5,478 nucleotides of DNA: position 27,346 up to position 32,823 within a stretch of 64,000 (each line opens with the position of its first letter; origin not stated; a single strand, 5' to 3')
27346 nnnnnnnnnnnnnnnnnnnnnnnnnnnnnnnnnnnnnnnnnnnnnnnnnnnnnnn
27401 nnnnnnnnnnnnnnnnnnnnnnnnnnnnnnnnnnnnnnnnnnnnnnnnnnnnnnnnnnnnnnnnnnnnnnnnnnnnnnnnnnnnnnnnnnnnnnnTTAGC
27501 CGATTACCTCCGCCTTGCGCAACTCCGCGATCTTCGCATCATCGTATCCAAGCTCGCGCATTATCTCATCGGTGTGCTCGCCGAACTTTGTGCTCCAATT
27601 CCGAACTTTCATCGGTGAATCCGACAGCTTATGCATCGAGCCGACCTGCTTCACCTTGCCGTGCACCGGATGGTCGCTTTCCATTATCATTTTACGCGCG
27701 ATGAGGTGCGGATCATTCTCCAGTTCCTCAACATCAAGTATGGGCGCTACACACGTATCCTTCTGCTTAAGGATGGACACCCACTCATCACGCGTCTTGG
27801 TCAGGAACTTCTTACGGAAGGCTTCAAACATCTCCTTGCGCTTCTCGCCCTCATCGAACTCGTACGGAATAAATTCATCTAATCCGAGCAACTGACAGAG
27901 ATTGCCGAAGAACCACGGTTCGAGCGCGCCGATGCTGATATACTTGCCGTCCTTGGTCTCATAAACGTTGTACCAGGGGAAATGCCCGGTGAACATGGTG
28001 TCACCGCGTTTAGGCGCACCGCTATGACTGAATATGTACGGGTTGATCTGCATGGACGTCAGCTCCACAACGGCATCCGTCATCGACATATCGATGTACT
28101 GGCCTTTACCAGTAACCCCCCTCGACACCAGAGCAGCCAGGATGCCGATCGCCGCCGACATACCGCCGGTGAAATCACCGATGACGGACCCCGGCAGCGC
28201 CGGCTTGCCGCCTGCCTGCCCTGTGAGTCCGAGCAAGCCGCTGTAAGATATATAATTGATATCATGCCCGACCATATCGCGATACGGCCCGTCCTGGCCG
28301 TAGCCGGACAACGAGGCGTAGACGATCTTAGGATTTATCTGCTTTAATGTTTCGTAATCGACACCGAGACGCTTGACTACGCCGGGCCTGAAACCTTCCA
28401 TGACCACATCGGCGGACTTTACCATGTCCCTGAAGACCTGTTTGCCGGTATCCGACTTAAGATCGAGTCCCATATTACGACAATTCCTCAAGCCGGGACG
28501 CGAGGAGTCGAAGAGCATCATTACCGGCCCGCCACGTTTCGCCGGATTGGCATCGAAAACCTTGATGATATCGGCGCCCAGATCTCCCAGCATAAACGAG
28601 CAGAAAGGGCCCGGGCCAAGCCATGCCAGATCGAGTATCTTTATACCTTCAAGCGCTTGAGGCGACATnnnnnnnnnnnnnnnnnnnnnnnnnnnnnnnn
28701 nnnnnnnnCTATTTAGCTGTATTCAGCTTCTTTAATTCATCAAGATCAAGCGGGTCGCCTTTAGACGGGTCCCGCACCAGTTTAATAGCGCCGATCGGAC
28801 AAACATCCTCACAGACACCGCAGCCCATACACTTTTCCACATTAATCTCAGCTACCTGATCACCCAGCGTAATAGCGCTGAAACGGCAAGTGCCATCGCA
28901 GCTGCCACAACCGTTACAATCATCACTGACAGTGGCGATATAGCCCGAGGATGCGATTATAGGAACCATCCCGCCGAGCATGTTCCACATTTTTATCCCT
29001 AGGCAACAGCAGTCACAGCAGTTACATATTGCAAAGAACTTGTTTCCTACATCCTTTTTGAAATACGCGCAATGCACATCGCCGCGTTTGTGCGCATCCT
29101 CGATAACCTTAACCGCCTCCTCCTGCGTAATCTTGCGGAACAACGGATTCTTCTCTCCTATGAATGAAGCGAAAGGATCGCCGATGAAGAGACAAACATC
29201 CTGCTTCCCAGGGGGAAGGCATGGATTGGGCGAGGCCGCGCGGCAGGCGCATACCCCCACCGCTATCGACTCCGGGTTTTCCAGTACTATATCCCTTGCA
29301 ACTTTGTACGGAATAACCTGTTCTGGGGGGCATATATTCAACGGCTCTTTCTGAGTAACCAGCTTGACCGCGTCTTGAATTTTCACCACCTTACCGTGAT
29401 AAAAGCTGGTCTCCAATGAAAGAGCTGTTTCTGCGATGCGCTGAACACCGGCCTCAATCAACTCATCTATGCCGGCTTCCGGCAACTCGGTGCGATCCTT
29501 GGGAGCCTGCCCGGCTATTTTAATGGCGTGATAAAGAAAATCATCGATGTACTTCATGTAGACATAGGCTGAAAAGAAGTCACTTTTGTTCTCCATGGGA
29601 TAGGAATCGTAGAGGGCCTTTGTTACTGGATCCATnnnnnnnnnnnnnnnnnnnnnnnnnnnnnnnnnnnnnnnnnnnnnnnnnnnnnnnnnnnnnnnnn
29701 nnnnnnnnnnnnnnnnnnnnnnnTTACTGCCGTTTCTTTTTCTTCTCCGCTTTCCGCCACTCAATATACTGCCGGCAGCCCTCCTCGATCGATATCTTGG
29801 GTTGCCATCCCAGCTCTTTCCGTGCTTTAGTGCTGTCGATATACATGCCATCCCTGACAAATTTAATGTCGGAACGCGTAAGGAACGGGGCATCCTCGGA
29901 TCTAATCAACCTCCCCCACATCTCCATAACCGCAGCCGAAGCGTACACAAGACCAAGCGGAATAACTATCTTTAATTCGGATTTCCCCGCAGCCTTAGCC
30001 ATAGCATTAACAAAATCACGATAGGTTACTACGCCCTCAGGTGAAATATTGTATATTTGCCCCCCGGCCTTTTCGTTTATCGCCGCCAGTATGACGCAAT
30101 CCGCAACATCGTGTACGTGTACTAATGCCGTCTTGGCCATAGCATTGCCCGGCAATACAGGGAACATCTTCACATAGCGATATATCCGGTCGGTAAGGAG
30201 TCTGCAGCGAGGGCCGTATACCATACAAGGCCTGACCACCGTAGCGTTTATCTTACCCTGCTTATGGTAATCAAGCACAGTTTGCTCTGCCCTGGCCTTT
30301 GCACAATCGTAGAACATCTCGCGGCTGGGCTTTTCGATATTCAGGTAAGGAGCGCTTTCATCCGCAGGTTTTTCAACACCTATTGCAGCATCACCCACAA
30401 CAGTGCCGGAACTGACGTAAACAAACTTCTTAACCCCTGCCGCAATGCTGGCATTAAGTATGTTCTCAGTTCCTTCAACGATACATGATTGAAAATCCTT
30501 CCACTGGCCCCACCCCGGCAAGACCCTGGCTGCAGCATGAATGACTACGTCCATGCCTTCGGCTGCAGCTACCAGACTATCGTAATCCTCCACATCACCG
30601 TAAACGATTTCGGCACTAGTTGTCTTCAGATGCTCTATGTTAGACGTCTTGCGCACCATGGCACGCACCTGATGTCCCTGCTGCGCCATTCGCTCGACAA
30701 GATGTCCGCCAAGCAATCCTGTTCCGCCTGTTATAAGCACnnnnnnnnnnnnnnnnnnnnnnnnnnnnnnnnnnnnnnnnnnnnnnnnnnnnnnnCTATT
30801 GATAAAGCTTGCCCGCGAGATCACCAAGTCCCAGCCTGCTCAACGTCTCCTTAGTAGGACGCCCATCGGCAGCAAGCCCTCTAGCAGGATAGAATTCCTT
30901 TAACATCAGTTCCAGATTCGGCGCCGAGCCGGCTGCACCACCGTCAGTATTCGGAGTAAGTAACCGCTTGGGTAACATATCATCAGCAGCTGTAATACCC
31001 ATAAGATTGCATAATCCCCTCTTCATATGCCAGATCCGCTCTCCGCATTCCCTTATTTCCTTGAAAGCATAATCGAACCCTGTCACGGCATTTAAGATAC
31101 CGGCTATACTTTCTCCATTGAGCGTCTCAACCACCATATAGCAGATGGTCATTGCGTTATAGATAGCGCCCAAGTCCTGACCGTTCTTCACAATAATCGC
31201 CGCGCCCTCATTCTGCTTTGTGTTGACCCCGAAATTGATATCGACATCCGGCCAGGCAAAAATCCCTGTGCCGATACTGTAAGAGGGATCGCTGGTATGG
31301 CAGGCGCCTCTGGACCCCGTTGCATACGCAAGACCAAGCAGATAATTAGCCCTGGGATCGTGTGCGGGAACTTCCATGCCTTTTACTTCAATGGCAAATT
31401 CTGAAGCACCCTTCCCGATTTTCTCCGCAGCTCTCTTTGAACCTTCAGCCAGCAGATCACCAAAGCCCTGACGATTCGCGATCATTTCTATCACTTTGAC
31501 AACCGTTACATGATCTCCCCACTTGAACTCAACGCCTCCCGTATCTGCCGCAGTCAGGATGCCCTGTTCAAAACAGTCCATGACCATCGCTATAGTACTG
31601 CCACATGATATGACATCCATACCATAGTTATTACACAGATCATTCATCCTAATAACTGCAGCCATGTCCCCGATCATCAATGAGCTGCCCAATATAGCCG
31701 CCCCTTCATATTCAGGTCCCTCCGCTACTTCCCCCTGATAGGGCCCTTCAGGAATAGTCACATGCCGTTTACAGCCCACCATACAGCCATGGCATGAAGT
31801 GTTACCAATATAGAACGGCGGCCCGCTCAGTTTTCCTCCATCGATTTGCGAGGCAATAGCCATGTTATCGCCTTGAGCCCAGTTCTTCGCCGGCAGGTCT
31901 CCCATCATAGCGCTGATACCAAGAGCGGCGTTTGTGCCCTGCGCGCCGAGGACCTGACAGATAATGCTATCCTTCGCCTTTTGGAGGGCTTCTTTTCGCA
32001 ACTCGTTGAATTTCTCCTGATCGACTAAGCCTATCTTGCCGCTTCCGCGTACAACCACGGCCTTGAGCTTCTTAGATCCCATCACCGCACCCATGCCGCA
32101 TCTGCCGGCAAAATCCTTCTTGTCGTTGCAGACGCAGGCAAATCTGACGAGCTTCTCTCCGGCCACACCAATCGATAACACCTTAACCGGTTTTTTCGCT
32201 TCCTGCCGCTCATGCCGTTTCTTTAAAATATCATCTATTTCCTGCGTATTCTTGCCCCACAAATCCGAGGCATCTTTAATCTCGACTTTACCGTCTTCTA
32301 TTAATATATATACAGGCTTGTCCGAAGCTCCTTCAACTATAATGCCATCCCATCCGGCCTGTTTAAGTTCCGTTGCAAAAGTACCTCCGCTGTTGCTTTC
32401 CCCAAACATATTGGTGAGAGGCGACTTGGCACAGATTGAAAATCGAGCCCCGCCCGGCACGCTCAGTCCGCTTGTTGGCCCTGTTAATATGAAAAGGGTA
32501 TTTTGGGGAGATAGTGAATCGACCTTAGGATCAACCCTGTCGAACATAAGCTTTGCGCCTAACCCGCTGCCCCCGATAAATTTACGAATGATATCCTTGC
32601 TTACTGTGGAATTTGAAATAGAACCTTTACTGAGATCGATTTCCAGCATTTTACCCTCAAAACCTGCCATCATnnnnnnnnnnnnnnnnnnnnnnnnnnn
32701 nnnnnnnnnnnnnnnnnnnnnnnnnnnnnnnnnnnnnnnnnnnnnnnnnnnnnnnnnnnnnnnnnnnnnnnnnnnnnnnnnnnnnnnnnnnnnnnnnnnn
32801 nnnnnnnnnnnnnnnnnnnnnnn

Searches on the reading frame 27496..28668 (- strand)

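Call 28: search_protein_families(library=pfam, proteins=[window:27496-28668:-], max_evalue=0.00001)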
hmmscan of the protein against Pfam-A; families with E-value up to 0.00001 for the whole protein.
window:27496-28668:- (390 aa): 1 family
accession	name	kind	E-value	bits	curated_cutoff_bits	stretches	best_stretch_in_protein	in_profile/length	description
PF02515.22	CoA_transf_3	-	9.2e-97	324.9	23.3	1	6-366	1-366/366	CoA-transferase family III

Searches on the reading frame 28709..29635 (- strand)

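Call 28: search_protein_families(library=pfam, proteins=[window:28709-29635:-], max_evalue=0.00001)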
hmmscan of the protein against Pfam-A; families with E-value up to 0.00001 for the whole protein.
window:28709-29635:- (308 aa): 5 families
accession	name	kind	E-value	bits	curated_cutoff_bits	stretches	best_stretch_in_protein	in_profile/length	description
PF00037.32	Fer4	-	9.7e-11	41.5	21.1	1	263-285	2-24/24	4Fe-4S binding domain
PF14697.11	Fer4_21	-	1.7e-08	34.9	35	1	237-286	5-59/59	4Fe-4S dicluster domain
PF12838.12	Fer4_7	-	1.4e-06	29.1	27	1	240-283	2-52/52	4Fe-4S dicluster domain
PF13237.11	Fer4_10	-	3.3e-06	27.4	25.5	1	237-280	6-53/53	4Fe-4S dicluster domain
PF13187.11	Fer4_9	-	5.4e-06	26.8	27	1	239-284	1-52/52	4Fe-4S dicluster domain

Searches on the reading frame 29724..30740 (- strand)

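Call 28: search_protein_families(library=pfam, proteins=[window:29724-30740:-], max_evalue=0.00001)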
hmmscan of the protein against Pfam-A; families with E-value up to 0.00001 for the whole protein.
window:29724-30740:- (338 aa): 8 families
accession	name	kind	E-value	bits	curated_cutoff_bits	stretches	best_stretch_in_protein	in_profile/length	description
PF01370.27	Epimerase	-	2.1e-40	139.1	20.9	1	1-232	1-239/240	NAD dependent epimerase/dehydratase family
PF01073.25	3Beta_HSD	-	5.2e-34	118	22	1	2-257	1-274/280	3-beta hydroxysteroid dehydrogenase/isomerase family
PF16363.11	GDP_Man_Dehyd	-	1.7e-31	110.3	27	1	2-324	1-331/332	GDP-mannose 4,6 dehydratase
PF13460.12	NAD_binding_10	-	4.9e-23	82.4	27.2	1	5-173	1-145/184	NAD(P)H-binding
PF05368.20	NmrA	-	5.4e-21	75.9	27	1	2-113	6-109/298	NmrA-like family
PF07993.18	NAD_binding_4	-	3.1e-17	63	20.1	1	60-187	86-220/258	Male sterility protein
PF04321.23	RmlD_sub_bind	-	3.4e-12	46.5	27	1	2-255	4-235/287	RmlD substrate binding domain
PF02719.21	Polysacc_synt_2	-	3.6e-10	39.9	20.2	1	2-116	2-133/293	Polysaccharide biosynthesis protein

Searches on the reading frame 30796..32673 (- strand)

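Call 28: search_protein_families(library=pfam, proteins=[window:30796-32673:-], max_evalue=0.00001)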
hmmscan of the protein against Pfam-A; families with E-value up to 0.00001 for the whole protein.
window:30796-32673:- (625 aa): 2 families
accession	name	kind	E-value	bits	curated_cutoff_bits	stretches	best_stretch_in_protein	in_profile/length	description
PF01314.23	AFOR_C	-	2.5e-119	399.3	27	1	225-616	2-385/385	Aldehyde ferredoxin oxidoreductase, domains 2 & 3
PF02730.20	AFOR_N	-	3.4e-79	265.6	29.8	1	7-210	1-198/199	Aldehyde ferredoxin oxidoreductase, N-terminal domain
